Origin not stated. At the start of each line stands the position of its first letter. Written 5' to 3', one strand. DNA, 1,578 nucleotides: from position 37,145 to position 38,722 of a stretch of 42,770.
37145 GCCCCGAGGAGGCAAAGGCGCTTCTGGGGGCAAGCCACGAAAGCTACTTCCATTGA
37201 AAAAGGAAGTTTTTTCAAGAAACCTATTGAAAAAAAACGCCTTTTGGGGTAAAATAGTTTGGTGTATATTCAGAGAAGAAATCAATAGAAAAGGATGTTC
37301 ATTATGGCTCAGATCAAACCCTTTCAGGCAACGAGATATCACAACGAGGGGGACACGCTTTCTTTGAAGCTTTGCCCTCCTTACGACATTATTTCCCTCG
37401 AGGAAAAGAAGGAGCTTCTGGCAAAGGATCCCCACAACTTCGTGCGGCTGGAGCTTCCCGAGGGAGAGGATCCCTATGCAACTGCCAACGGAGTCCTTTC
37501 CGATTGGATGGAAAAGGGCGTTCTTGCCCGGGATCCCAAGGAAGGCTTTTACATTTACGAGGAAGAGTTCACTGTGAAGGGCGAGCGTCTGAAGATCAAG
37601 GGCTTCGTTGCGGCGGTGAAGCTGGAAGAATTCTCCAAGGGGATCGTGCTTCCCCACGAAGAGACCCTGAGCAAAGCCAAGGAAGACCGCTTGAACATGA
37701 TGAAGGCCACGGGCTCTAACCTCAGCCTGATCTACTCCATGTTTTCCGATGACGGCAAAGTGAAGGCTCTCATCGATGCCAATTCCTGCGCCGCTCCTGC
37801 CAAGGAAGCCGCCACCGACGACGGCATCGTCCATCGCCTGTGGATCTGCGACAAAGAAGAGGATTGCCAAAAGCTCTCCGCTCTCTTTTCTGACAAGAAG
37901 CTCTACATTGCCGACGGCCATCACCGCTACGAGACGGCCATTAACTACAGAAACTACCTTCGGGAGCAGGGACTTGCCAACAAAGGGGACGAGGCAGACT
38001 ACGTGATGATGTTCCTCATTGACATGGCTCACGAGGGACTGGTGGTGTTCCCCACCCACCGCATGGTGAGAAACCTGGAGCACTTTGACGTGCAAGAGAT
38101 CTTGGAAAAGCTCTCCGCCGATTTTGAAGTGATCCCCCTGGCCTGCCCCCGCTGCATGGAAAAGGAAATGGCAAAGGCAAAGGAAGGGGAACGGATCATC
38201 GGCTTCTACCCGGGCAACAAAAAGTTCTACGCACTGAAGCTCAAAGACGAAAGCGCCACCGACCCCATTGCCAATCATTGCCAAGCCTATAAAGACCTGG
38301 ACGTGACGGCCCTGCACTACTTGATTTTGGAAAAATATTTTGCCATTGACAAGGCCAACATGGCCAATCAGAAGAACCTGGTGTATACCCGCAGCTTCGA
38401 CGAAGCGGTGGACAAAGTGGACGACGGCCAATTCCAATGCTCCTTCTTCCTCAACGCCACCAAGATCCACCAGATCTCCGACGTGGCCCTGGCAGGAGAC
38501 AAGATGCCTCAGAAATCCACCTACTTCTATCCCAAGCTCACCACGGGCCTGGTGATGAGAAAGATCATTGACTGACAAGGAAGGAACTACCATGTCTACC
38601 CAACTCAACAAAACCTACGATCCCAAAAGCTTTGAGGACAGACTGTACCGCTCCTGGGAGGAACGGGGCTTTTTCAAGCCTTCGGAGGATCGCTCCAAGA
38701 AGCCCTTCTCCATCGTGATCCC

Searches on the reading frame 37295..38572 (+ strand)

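Call 5: search_protein_families(library=pfam, proteins=[window:37295-38572:+], max_evalue=1)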
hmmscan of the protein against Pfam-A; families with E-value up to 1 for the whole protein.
window:37295-38572:+ (426 aa): 3 families
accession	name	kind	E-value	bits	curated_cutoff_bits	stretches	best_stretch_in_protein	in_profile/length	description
PF06245.16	DUF1015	-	1.5e-91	307.1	25.8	1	7-337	1-324/325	Protein of unknown function (DUF1015)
PF19206.5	DUF5878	-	0.072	13.4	27.1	0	201-255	87-142/148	Family of unknown function (DUF5878)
PF00057.23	Ldl_recept_a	-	0.11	13.2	24.1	1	179-193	16-30/37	Low-density lipoprotein receptor domain class A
